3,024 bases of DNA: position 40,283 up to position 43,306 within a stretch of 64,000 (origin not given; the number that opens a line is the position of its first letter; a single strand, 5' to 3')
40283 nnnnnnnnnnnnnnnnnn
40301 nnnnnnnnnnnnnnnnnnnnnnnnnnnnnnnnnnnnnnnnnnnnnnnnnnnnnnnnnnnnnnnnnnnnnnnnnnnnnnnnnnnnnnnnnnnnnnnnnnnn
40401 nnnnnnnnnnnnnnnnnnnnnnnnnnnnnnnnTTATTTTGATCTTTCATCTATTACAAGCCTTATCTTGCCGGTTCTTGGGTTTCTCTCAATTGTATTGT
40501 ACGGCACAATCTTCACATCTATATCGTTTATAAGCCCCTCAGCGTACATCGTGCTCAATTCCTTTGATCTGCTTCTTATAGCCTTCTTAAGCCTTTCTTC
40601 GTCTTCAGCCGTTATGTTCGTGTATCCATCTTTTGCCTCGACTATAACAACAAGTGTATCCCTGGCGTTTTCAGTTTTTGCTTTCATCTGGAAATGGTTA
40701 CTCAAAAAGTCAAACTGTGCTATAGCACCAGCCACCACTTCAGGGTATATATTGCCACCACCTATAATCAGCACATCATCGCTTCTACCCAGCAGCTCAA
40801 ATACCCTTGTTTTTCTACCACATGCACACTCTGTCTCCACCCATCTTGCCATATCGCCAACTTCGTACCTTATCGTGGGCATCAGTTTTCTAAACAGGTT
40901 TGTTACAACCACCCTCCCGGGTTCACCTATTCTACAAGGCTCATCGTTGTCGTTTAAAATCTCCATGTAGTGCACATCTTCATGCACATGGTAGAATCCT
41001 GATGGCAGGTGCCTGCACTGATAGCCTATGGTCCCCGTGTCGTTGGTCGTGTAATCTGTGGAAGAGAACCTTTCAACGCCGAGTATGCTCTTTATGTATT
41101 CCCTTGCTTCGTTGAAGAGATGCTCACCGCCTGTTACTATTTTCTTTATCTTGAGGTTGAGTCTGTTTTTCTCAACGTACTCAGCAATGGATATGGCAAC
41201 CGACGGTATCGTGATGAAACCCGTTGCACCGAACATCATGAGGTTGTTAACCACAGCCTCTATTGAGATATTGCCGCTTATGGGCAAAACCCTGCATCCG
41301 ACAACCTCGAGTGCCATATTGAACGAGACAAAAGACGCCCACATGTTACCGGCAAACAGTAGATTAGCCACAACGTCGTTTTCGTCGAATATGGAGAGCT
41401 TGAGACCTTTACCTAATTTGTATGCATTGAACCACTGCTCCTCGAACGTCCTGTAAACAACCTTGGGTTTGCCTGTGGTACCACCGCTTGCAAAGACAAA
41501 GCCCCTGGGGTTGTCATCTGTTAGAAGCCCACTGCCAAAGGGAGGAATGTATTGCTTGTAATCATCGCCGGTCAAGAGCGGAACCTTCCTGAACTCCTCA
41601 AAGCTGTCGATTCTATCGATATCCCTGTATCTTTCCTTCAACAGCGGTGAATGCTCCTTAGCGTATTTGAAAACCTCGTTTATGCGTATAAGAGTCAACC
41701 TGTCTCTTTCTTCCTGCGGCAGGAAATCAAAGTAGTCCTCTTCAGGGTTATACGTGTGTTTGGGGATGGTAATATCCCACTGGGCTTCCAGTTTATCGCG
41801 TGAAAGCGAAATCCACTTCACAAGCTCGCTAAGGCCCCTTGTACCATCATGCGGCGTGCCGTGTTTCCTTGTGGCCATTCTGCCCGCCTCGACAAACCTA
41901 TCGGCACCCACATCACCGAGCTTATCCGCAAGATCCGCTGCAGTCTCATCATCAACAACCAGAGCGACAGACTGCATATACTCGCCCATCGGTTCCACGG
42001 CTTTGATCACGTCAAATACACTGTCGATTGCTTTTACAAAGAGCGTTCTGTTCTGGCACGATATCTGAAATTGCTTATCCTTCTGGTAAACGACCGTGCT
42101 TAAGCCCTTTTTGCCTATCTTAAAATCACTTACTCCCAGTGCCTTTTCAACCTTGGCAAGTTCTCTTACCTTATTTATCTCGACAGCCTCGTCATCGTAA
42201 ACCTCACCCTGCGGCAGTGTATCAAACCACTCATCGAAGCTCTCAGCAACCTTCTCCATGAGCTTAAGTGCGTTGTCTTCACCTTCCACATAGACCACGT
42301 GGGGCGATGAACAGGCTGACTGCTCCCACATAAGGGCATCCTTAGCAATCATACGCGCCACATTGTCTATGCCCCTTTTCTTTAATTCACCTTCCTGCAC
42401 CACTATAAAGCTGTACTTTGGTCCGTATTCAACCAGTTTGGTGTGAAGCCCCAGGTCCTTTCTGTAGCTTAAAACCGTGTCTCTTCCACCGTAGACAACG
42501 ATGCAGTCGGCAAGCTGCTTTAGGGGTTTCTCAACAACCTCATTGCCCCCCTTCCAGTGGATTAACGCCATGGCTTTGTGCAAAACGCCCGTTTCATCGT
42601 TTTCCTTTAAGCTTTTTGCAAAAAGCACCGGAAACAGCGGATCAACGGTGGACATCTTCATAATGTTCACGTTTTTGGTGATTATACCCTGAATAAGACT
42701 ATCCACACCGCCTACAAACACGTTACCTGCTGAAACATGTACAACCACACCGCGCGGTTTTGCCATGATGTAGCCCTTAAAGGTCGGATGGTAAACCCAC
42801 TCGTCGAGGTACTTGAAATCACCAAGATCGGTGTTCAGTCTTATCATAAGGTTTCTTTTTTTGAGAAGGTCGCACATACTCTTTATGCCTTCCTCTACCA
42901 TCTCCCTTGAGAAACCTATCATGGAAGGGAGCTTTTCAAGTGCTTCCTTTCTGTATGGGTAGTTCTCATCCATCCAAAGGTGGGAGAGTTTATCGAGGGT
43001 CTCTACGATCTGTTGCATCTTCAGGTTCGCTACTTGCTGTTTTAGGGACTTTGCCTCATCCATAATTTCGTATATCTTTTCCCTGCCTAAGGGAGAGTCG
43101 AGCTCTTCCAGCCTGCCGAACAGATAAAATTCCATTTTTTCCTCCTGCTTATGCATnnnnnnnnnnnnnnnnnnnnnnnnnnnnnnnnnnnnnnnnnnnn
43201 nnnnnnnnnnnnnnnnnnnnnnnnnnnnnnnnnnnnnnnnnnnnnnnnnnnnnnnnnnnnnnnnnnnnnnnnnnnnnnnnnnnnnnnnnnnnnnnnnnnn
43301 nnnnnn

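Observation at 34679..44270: Orphan, carrier-less cluster: LuxE, LuxC-PaaK fusion, anti-sigma-like GNAT, MFS and two further PaaK-like ligases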

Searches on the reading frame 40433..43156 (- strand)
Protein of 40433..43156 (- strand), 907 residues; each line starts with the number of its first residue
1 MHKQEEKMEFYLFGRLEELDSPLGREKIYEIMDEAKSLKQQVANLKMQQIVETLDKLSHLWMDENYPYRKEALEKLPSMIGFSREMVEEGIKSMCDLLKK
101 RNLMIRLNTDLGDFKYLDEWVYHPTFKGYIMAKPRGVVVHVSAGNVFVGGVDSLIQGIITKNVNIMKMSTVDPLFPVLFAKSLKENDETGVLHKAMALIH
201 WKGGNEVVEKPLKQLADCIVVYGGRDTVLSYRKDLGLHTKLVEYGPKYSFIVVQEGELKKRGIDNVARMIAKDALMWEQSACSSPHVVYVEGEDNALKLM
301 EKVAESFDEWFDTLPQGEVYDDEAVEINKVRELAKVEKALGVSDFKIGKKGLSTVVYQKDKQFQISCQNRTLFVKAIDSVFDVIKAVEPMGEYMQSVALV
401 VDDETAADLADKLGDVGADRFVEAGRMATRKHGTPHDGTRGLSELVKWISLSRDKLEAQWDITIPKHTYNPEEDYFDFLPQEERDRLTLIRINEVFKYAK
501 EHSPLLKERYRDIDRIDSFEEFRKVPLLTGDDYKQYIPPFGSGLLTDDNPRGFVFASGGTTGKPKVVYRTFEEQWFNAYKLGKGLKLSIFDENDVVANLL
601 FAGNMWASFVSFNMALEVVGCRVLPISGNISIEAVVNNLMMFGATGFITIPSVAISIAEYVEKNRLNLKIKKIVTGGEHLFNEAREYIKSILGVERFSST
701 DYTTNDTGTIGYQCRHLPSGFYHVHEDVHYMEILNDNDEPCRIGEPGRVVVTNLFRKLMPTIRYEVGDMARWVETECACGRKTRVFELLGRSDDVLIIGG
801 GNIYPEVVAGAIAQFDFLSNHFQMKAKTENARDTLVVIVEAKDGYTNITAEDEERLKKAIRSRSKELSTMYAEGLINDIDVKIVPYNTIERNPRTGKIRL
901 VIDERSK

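Call 3: search_protein_families(library=pfam, proteins=[window:40433-43156:-], max_evalue=0.01)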
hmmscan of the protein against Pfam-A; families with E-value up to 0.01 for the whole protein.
window:40433-43156:- (907 aa): 5 families
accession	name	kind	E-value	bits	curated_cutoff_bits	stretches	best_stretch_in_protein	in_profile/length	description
PF05893.19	LuxC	-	7.3e-86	289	21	1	42-448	1-401/401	Acyl-CoA reductase (LuxC)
PF14535.12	AMP-binding_C_2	-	6.1e-11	42.9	25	1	800-905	1-96/96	AMP-binding enzyme C-terminal domain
PF00501.34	AMP-binding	-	9e-07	28.4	29.9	1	557-751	170-374/384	AMP-binding enzyme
PF00171.27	Aldedh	-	0.00023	20.3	23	1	25-308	28-294/461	Aldehyde dehydrogenase family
PF03321.19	GH3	-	0.008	15.9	23.6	0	513-571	38-100/304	GH3 family N-terminal domain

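Call 4: search_protein_families(library=ncbifam, proteins=[window:40433-43156:-], max_evalue=0.01)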
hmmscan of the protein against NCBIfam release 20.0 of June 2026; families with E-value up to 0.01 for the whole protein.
window:40433-43156:- (907 aa): 20 families
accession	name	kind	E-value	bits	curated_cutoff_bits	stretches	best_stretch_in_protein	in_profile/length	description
NF052251.1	LCFA_red_LuxC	equivalog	6.6e-52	176.6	750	1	39-469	47-467/478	long-chain-fatty-acyl-CoA reductase LuxC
NF041878.1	paak_haloarch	equivalog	1.5e-45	155.5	700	1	489-905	18-427/427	phenylacetate--CoA ligase PaaK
TIGR02155.1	PA_CoA_ligase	equivalog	2.2e-36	125.3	646.3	1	479-905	3-422/422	phenylacetate--CoA ligase PaaK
NF053551.1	FlxY_rubin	equivalog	3.3e-32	111.8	520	1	488-862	13-393/424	flexirubin biosynthesis putative acyl-CoA ligase FlxY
NF045666.1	DVU1553_fam_AMP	equivalog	8e-32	110.6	300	1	482-787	21-325/331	DVU_1553 family AMP-dependent CoA ligase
TIGR03335.1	F390_ftsA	equivalog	1.1e-19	70.5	458.7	1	483-905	13-445/445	coenzyme F390 synthetase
TIGR02304.1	aden_form_hyp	equivalog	8.2e-11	41.5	251.9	1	556-802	106-336/430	F390 synthetase-related protein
NF041217.1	BagE_FevW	exception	1.1e-09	37.8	800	1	555-842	75-359/424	bagremycin/ferroverdin synthetase BagE/FevW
NF005850.0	PRK07768.1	subfamily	8.9e-06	24.2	572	1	789-863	433-506/545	long-chain-fatty-acid--CoA ligase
NF005714.0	PRK07529.1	subfamily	1.6e-05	23.4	632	1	554-587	223-256/640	acyl-CoA synthetase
NF041596.1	fum_diaprop_lig_DdaG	equivalog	1.7e-05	24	700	1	524-892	33-384/390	fumarate--(S)-2,3-diaminopropanoate ligase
TIGR01923.1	menE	equivalog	3.7e-05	22.8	330.15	0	786-820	342-376/442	o-succinylbenzoate--CoA ligase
NF002966.0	PRK03640.1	equivalog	5.3e-05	22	556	0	557-677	149-263/483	o-succinylbenzoate--CoA ligase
NF004837.0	PRK06187.1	subfamily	7.4e-05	21.2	476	0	557-682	178-300/531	long-chain-fatty-acid--CoA ligase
NF040869.1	G3PDH_Arch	equivalog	9.1e-05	21.3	780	1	70-292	96-308/502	NADP-dependent glyceraldehyde-3-phosphate dehydrogenase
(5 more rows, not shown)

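Call 8: find_homologous_proteins(query=window:40433-43156:-)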
Query window:40433-43156:- (907 aa): 285 proteins with E <= 0.001 among 8000 candidates; the best 120 are listed.
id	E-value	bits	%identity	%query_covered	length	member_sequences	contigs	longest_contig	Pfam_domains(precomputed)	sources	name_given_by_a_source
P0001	0.0e+0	1674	79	99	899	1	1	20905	PF05893.20,PF00501.35,PF14535.13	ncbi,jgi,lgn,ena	-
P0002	0.0e+0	1513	71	99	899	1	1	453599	PF05893.20,PF00501.35,PF14535.13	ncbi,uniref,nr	ncbi:acyl-CoA reductase [Hippea alviniae]|uniref:acyl-CoA reductase n=1 Tax=Hippea alviniae TaxID=12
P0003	0.0e+0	1479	99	73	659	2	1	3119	PF05893.20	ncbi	-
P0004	0.0e+0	1442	68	99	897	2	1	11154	PF05893.20,PF00171.28,PF00501.35,PF14535.13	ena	-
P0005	0.0e+0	1350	65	99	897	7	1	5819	PF05893.20,PF00501.35,PF14535.13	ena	-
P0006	0.0e+0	1331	64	99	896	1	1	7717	PF05893.20,PF00501.35,PF14535.13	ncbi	-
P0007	0.0e+0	1325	63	99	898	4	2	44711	PF05893.20,PF00501.35,PF14535.13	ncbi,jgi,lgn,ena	-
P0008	0.0e+0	1300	62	99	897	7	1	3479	PF05893.20,PF00171.28,PF00501.35,PF14535.13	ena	-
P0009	0.0e+0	1300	63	99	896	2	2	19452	PF05893.20,PF00501.35,PF14535.13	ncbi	-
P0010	0.0e+0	1298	62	99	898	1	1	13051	PF05893.20,PF00171.28,PF00501.35,PF14535.13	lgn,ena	-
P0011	0.0e+0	1287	61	100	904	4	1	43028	PF05893.20,PF00501.35,PF14535.13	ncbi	-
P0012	0.0e+0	1257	61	99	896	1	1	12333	PF05893.20,PF00171.28,PF00501.35,PF14535.13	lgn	-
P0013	0.0e+0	1241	60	99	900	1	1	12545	PF05893.20,PF00501.35,PF14535.13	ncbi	-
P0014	0.0e+0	1238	60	99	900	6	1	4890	PF05893.20,PF00501.35,PF14535.13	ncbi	-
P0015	0.0e+0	1236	60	99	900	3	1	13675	PF05893.20,PF00171.28,PF00501.35,PF14535.13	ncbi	-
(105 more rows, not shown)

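Call 11: find_related_loci(query=A1, collection=genome_contigs, flank=10000)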
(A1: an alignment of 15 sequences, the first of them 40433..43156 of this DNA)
Query A1 (907 aa) in genome_contigs; peptide patterns used: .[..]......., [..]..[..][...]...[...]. (x = any residue, [..] = any of these).
126 stretches matched a pattern; 89 encode a relative of the query (tblastn E <= 1e-3); the best 80 are kept; 80 distinct loci.
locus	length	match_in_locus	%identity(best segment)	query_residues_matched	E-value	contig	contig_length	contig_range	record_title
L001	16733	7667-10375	78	3-905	0e+0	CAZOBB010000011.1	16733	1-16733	MAG TPA_asm: uncultured Thermodesulfobacteriota bacterium isolate binchicken_co219_329 genome assembly, contig: k141_410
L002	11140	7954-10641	65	8-905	0e+0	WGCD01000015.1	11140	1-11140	MAG: Desulfurellaceae bacterium isolate S144_51 k151_140883, whole genome shotgun sequence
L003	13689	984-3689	63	4-906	0e+0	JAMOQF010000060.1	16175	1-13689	MAG: Acidobacteria bacterium isolate 4559-240_metabat2_scaf2bin.057 4559-240_scaffold_1893_c1, whole genome shotgun sequ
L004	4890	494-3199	60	1-905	0e+0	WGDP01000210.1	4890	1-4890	MAG: Bacteroidales bacterium isolate S145_9 k151_243381, whole genome shotgun sequence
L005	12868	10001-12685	59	8-905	0e+0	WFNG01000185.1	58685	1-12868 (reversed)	MAG: Bacteroidales bacterium isolate S010_72 k151_41428, whole genome shotgun sequence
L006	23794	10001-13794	60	8-905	0e+0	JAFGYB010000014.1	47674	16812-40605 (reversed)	MAG: Bacteroidales bacterium isolate ZodW_Metabat.88 k87_1694015, whole genome shotgun sequence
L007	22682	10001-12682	59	9-905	0e+0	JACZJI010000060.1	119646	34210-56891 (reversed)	MAG: Bacteroidales bacterium isolate MAG15 bacteroidetes_1_contig_629508, whole genome shotgun sequence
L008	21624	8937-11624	59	8-906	0e+0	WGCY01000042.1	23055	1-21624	MAG: Bacteroidales bacterium isolate S145_19 k151_64780, whole genome shotgun sequence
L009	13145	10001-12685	59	8-905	0e+0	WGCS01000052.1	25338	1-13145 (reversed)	MAG: Bacteroidales bacterium isolate S145_13 k151_13947, whole genome shotgun sequence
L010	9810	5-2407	65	105-906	0e+0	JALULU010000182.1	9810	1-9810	MAG: Acidobacteria bacterium isolate S145_maxbin2_scaf2bin.107 S145_NODE_3010_length_9810_cov_11.532996, whole genome sh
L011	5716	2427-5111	59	8-905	0e+0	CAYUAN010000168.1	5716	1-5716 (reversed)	MAG TPA_asm: uncultured Prolixibacteraceae bacterium isolate binchicken_co219_90 genome assembly, contig: k141_724652, w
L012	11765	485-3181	57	3-905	0e+0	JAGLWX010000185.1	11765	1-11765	MAG: Candidatus Neomarinimicrobiota bacterium isolate RS_12_34 ZL285.bin.34.fa_185, whole genome shotgun sequence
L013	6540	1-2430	60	94-905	0e+0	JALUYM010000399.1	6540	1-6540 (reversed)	MAG: Bacteroidales bacterium isolate 131-447_metabat2_scaf2bin.084 131-447_scaffold_7042_c1, whole genome shotgun sequen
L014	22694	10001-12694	55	8-905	0e+0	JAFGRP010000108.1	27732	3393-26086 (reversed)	MAG: Deltaproteobacteria bacterium isolate Zod_Metabat.836 k87_5852937, whole genome shotgun sequence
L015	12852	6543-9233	55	8-907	0e+0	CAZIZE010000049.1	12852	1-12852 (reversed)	MAG TPA_asm: uncultured bacterium isolate binchicken_co219_16 genome assembly, contig: k141_263708, whole genome shotgun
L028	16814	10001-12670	44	5-905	0e+0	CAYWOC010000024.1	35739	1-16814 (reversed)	MAG TPA_asm: uncultured Muribaculaceae bacterium isolate SRP225648_co1_117 genome assembly, contig: NODE_2316_length_357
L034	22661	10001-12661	44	9-906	0e+0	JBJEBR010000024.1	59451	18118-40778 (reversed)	MAG: Candidatus Cryptobacteroides sp. isolate PUUB45_bin.054 NODE_255_length_59451_cov_34.706714, whole genome shotgun s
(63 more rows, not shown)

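Call 47: search_protein_families(library=pfam, proteins=[L003:3676-4026:+, L003:4016-4414:+, L003:4401-6278:+, L028:7516-8850:+, L034:8539-8841:+, L034:6219-8558:+], max_evalue=0.01)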
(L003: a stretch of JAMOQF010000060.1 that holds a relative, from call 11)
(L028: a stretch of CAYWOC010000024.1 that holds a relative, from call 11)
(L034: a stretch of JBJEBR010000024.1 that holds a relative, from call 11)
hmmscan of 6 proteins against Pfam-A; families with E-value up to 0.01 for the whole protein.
L003:3676-4026:+ (116 aa): 2 families
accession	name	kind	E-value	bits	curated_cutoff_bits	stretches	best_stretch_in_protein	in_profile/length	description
PF01740.26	STAS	-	1.5e-09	38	22.6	1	10-107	2-97/106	STAS domain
PF13466.11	STAS_2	-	0.00035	21.1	29.2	1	27-102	7-78/80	STAS domain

L003:4016-4414:+ (132 aa): 2 families
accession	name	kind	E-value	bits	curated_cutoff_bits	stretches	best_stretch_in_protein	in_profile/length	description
PF13581.12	HATPase_c_2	-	3e-13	50.3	27.4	1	10-130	6-125/127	Histidine kinase-like ATPase domain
PF02518.31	HATPase_c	-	4.7e-06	27.4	26.4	1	34-115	4-85/111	Histidine kinase-, DNA gyrase B-, and HSP90-like ATPase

L003:4401-6278:+ (625 aa): 6 families
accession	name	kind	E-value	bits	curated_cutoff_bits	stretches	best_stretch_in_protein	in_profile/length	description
PF07228.17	SpoIIE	-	2.2e-41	142.4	25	1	437-623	3-190/192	Stage II sporulation protein E (SpoIIE)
PF22673.2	MCP-like_PDC_1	-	1.4e-30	106.4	27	1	87-199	3-112/113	Methyl-accepting chemotaxis protein-like, first PDC sensor domain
PF02743.24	dCache_1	-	6.5e-17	62.3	45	1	136-289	91-240/240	Cache domain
PF00672.30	HAMP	-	5.4e-07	30.3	25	1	323-374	1-52/53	HAMP domain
PF17201.10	Cache_3-Cache_2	-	0.00051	19.9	27.7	1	170-303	159-297/299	Cache 3/Cache 2 fusion domain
PF17202.10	sCache_3_3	-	0.0062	17.3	28.8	0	258-290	59-92/107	Single cache domain 3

L028:7516-8850:+ (444 aa): 1 family
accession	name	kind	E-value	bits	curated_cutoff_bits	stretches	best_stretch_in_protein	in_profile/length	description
PF01554.23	MatE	-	7.2e-40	136.7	24.9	2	23-184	1-161/161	MatE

L034:8539-8841:+ (100 aa): 2 families
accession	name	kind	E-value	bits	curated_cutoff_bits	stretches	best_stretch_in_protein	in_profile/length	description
PF01740.26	STAS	-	4.9e-20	71.7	22.6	1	6-99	5-99/106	STAS domain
PF13466.11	STAS_2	-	6.2e-12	46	29.2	1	14-93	1-79/80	STAS domain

L034:6219-8558:+ (779 aa): 5 families
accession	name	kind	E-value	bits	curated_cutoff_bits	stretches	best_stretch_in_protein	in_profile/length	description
PF07228.17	SpoIIE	-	3.7e-45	154.7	25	1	449-633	2-190/192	Stage II sporulation protein E (SpoIIE)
PF22673.2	MCP-like_PDC_1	-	2.3e-22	80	27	1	102-207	5-110/113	Methyl-accepting chemotaxis protein-like, first PDC sensor domain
PF13581.12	HATPase_c_2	-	1.4e-18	67.5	27.4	1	651-769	7-125/127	Histidine kinase-like ATPase domain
PF02743.24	dCache_1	-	4.4e-11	43.2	45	1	87-251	35-195/240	Cache domain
PF00672.30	HAMP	-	1.5e-09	38.4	25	1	332-382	2-52/53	HAMP domain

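Call 79: search_solved_structures(query=window:40433-43135:-, max_evalue=0.00001, show_alignments=1)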
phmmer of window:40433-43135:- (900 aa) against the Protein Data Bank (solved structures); distinct sequences matched with E-value up to 0.00001: 9.
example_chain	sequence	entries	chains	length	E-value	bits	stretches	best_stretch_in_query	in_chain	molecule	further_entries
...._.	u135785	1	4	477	1e-43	152.7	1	26-469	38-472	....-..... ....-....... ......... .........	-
4r1l_A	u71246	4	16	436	4.9e-41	143.8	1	466-858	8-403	Phenylacetate-coenzyme A ligase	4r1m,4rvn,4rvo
2y27_A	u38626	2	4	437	5.2e-26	94.1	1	474-898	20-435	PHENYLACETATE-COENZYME A LIGASE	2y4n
2y4o_A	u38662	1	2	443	2.1e-22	82.2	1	475-898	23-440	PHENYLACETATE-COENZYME A LIGASE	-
6hdw_A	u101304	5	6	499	1.4e-18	69.5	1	470-839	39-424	2-hydroxyisobutyryl-CoA synthetase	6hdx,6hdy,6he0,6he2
9s3l_A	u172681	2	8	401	2e-18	69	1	484-797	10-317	Phenylacetate-CoA ligase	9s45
6wuq_A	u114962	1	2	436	1.7e-09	39.5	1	479-796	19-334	AjiA1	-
6siw_A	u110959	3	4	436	2.6e-08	35.5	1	495-792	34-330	PaaK-like ligase (AMP-dependent synthetase and ligase) | AMP-dependent synthetase and ligase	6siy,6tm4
6siw_B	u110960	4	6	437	2.6e-08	35.5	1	495-792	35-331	PaaK-like ligase (AMP-dependent synthetase and ligase) | AMP-dependent synthetase and ligase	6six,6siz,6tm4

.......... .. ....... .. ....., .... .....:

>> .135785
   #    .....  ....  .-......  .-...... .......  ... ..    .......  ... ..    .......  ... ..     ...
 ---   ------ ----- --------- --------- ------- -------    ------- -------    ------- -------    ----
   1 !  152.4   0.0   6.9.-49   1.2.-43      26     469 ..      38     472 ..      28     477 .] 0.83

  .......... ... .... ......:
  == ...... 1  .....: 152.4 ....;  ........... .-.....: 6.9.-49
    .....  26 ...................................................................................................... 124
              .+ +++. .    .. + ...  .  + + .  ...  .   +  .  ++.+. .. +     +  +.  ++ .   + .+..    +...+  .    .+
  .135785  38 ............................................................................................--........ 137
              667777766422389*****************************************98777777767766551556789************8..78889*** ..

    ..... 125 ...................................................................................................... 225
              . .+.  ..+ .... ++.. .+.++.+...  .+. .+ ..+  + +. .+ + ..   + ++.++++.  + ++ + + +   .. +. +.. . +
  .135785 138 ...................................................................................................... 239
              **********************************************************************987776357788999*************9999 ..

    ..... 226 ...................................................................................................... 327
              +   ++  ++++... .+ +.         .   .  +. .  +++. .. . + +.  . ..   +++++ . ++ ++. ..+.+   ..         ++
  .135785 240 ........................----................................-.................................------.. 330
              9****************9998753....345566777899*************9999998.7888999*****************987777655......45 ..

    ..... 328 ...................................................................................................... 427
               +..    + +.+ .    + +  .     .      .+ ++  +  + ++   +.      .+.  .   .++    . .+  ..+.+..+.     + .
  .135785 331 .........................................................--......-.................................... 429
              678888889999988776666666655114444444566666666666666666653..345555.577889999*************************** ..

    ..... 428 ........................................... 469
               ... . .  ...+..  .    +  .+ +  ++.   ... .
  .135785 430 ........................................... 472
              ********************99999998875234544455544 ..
